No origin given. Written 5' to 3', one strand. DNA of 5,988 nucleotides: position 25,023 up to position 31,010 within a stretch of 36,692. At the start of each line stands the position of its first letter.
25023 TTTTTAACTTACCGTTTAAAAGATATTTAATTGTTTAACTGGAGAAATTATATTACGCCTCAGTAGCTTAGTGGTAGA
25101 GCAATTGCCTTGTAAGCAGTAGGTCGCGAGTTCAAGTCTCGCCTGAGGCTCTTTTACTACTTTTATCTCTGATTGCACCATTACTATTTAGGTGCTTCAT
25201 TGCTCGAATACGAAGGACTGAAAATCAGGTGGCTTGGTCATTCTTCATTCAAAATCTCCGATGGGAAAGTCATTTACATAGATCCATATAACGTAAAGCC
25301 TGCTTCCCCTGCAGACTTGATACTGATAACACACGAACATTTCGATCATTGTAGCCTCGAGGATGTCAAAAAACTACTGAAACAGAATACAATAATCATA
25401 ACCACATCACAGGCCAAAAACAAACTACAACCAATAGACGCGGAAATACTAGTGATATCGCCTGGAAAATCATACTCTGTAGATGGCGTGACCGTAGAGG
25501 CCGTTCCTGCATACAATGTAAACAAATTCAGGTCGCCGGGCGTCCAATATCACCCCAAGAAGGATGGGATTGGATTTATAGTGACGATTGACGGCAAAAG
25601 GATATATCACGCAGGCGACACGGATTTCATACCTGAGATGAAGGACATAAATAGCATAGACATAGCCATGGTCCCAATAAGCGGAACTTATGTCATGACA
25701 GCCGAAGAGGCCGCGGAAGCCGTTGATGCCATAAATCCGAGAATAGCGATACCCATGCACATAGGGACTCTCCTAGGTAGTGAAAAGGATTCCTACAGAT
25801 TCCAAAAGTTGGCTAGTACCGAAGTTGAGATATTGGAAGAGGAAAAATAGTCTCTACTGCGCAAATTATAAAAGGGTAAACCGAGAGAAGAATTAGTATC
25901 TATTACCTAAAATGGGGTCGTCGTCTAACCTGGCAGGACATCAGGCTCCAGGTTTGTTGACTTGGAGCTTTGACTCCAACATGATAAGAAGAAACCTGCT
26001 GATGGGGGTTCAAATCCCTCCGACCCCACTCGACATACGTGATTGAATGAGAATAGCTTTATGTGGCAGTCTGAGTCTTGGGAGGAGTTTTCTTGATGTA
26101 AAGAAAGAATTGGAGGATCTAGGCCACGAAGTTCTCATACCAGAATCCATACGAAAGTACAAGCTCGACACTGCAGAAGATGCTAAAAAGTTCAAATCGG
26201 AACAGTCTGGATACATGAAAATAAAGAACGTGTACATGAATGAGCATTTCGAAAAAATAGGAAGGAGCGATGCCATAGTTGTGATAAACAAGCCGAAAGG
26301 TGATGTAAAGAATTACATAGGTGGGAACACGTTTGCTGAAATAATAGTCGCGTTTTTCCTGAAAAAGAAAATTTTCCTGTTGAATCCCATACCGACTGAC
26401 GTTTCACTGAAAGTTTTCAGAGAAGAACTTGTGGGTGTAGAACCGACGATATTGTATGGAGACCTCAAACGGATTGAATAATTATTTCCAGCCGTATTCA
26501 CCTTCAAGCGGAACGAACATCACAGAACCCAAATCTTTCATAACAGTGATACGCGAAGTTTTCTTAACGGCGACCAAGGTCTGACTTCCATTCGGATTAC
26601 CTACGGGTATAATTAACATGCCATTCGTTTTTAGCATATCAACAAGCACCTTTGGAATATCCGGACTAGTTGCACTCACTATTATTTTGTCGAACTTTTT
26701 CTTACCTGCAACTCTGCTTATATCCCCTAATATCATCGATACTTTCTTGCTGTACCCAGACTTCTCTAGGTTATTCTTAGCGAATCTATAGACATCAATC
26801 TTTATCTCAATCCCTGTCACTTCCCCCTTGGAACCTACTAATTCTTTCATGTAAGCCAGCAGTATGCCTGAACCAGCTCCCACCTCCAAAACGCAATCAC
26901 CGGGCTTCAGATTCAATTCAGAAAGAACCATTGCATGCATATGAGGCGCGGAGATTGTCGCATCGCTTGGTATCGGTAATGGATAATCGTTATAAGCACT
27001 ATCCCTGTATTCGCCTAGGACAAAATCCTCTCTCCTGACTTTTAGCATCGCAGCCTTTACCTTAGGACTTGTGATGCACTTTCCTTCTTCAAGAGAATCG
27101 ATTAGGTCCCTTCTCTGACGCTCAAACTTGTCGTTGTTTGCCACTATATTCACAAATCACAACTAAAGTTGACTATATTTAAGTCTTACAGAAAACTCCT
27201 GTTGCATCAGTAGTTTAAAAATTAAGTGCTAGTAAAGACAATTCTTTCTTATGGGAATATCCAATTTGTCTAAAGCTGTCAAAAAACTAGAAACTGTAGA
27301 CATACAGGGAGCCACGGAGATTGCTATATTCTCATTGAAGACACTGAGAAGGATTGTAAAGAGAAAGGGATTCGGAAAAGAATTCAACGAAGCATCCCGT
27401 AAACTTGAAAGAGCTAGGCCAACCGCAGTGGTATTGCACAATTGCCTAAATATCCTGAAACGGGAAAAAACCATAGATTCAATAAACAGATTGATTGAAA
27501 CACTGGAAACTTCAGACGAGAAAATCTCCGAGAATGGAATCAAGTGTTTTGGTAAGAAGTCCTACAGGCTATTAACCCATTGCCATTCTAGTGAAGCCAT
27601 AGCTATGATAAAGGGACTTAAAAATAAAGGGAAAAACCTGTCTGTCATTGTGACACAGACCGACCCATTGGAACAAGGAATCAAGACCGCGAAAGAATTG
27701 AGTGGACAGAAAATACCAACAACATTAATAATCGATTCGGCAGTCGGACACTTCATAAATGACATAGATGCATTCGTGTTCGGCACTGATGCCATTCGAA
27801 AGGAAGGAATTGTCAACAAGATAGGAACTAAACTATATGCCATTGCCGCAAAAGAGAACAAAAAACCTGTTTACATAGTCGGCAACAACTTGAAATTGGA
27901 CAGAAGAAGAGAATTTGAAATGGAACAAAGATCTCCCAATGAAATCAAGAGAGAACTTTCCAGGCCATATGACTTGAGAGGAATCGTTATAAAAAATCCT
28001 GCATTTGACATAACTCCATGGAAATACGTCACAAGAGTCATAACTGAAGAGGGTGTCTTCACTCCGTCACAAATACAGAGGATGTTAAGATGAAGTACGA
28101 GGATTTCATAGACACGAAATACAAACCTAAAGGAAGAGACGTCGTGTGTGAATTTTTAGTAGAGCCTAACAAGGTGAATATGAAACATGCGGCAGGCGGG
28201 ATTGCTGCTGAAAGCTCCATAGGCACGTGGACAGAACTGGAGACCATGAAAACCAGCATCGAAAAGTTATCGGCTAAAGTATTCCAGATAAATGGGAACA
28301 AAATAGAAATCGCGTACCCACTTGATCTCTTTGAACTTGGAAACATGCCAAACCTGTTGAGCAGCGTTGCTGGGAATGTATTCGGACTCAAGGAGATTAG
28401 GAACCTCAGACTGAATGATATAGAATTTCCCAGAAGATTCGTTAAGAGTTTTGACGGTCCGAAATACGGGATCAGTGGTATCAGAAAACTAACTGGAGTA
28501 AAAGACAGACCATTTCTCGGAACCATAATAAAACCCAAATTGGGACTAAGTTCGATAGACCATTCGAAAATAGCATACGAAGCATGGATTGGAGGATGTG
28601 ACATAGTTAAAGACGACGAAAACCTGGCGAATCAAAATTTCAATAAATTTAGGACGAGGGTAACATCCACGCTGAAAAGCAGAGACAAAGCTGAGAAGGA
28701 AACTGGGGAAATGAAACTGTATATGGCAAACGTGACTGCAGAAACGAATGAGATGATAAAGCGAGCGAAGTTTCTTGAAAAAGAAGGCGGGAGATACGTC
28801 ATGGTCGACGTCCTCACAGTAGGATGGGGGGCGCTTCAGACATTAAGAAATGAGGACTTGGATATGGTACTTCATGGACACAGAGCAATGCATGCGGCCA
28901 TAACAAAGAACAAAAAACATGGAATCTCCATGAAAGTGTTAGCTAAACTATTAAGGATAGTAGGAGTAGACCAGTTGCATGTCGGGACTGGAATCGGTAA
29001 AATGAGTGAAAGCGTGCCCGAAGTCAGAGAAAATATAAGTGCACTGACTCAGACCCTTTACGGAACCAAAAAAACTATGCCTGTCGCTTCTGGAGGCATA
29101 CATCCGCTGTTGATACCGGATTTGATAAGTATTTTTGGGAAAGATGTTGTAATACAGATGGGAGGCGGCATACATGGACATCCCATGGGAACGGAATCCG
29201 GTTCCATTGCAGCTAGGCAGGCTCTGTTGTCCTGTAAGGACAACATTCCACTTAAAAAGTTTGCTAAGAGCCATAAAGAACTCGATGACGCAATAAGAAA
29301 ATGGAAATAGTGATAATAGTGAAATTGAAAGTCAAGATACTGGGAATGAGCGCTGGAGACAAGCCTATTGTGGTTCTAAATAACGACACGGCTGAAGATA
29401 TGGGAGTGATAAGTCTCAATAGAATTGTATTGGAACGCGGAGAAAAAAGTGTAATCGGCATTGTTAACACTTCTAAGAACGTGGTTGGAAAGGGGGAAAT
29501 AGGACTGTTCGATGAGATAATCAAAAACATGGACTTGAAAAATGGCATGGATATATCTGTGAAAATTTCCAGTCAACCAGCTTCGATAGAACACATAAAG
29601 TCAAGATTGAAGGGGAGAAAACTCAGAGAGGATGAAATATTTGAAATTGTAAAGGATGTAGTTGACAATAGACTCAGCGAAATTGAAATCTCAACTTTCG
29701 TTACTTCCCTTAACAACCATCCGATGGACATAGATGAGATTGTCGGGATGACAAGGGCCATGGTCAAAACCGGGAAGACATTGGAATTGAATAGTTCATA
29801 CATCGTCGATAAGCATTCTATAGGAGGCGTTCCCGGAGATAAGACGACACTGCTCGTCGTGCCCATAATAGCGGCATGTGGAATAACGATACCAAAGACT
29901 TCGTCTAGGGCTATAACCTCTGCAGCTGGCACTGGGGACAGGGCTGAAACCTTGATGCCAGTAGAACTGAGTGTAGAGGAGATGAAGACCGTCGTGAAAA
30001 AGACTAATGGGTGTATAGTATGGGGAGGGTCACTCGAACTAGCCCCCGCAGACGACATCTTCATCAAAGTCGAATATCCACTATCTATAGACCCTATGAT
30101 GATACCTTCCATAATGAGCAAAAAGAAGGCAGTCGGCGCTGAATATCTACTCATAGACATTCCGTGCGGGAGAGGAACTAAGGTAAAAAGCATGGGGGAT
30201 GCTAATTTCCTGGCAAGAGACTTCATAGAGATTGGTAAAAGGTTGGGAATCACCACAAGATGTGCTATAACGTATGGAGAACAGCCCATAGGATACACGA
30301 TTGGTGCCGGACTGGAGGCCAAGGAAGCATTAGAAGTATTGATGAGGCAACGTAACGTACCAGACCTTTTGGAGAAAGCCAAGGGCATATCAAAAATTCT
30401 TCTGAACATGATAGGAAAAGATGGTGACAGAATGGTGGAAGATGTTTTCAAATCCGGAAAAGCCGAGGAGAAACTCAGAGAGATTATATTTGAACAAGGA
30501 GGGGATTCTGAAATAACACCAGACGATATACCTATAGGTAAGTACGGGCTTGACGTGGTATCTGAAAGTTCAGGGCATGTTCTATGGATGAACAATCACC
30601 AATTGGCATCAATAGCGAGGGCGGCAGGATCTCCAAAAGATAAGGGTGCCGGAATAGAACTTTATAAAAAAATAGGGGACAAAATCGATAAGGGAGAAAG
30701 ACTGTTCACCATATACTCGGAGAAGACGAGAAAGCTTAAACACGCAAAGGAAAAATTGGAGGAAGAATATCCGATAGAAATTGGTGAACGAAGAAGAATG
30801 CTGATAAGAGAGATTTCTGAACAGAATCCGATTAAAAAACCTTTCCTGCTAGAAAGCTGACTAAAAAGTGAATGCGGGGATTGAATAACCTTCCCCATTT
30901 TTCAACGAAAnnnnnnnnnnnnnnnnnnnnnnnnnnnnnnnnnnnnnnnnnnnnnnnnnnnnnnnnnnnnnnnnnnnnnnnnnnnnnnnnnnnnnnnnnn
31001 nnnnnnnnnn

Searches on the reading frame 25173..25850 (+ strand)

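Call 8: search_protein_families(library=pfam, proteins=[window:25173-25850:+], max_evalue=0.01)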
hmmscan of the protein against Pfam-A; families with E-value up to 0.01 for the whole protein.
window:25173-25850:+ (225 aa): 3 families
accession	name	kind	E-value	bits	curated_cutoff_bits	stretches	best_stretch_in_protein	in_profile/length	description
PF13483.12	Lactamase_B_3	-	2.6e-35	122.2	24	1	17-196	1-160/160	Beta-lactamase superfamily domain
PF12706.13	Lactamase_B_2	-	2.5e-22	79.9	27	1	43-197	27-200/200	Beta-lactamase superfamily domain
PF00753.33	Lactamase_B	-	7.3e-06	26.5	22.7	1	47-196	44-196/196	Metallo-beta-lactamase superfamily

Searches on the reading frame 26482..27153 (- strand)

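Call 8: search_protein_families(library=pfam, proteins=[window:26482-27153:-], max_evalue=0.01)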
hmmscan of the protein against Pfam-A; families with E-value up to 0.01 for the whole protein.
window:26482-27153:- (223 aa): 17 families
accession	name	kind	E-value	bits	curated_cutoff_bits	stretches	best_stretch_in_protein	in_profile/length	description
PF01135.25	PCMT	-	1.4e-52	179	20.3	1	13-218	2-207/210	Protein-L-isoaspartate(D-aspartate) O-methyltransferase (PCMT)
PF13847.12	Methyltransf_31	-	9.2e-13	48.5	27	1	83-182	2-109/145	Methyltransferase domain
PF13649.12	Methyltransf_25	-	5.5e-09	37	27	1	88-170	1-86/97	Methyltransferase domain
PF02353.26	CMAS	-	5.3e-07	29.7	27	1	75-158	53-132/273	Mycolic acid cyclopropane synthetase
PF08704.16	GCD14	-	9.5e-06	25.9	26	1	74-156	30-112/247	tRNA methyltransferase complex GCD14 subunit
PF01596.23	Methyltransf_3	-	1.7e-05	24.7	22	1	80-161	40-128/204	O-methyltransferase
PF02475.24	TRM5-TYW2_MTfase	-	1.9e-05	25.1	28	1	83-162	35-113/164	TRM5/TYW2 methyltransferase domain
PF05175.20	MTS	-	2.1e-05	24.7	23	1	75-159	22-104/170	Methyltransferase small domain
PF00398.26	RrnaAD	-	2.8e-05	23.8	24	1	74-153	20-93/263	Ribosomal RNA adenine dimethylase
PF08241.18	Methyltransf_11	-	3e-05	25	21.2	1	89-163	1-70/95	Methyltransferase domain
PF01209.24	Ubie_methyltran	-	7e-05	22.7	20.1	1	79-174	42-143/233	ubiE/COQ5 methyltransferase family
PF01189.24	Methyltr_RsmB-F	-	0.00033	20.8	27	1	80-161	4-87/199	16S rRNA methyltransferase RsmB/F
PF08242.18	Methyltransf_12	-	0.001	20.2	30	1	89-162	1-74/98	Methyltransferase domain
PF13489.12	Methyltransf_23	-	0.0015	18.7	27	1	82-121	20-57/164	Methyltransferase domain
PF09445.16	Methyltransf_15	-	0.0026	17.8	22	1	110-161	23-74/165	RNA cap guanine-N2 methyltransferase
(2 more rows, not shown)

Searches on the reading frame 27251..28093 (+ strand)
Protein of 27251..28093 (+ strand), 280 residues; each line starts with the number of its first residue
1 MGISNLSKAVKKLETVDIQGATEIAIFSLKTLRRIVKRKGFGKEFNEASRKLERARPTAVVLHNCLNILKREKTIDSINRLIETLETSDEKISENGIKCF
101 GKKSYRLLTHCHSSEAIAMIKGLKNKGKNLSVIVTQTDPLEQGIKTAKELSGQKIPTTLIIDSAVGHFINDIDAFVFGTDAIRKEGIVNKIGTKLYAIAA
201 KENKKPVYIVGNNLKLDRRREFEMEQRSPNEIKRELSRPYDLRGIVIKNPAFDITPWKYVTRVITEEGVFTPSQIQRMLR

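Call 8: search_protein_families(library=pfam, proteins=[window:27251-28093:+], max_evalue=0.01)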
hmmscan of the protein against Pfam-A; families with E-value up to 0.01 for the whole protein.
window:27251-28093:+ (280 aa): 1 family
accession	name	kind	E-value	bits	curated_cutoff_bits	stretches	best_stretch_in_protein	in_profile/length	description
PF01008.23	IF-2B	-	1.3e-58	198.9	22.4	1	18-272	2-280/280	Initiation factor 2 subunit family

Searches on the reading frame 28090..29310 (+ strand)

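Call 8: search_protein_families(library=pfam, proteins=[window:28090-29310:+], max_evalue=0.01)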
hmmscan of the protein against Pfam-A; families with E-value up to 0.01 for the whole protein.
window:28090-29310:+ (406 aa): 2 families
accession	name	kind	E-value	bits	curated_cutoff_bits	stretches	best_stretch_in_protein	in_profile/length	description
PF00016.26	RuBisCO_large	-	1.4e-84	284.3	30.1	1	127-405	1-299/299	Ribulose bisphosphate carboxylase large chain, catalytic domain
PF02788.21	RuBisCO_large_N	-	3.6e-39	134.1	20.7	1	5-116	1-119/120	Ribulose bisphosphate carboxylase large chain, N-terminal domain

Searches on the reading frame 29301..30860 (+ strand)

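Call 7: search_protein_families(library=pfam, proteins=[window:29301-30860:+], max_evalue=0.1)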
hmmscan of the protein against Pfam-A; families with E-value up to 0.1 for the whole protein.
window:29301-30860:+ (519 aa): 5 families
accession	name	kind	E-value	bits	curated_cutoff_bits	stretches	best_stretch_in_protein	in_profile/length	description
PF07831.19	PYNP_C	-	4e-13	49.3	27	1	430-492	5-74/75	Pyrimidine nucleoside phosphorylase C-terminal domain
PF00591.27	Glycos_transf_3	-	4.3e-13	49.9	27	1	167-350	3-206/253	Glycosyl transferase family, a/b domain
PF02885.22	Glycos_trans_3N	-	3.3e-12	46.4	26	1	98-158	3-63/63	Glycosyl transferase family, helical bundle domain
PF10011.15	DUF2254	-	0.001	18.4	28.8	1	401-486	179-256/368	Predicted membrane protein (DUF2254)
PF10437.14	Lip_prot_lig_C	-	0.017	15.5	24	1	77-135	21-83/85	Bacterial lipoate protein ligase C-terminus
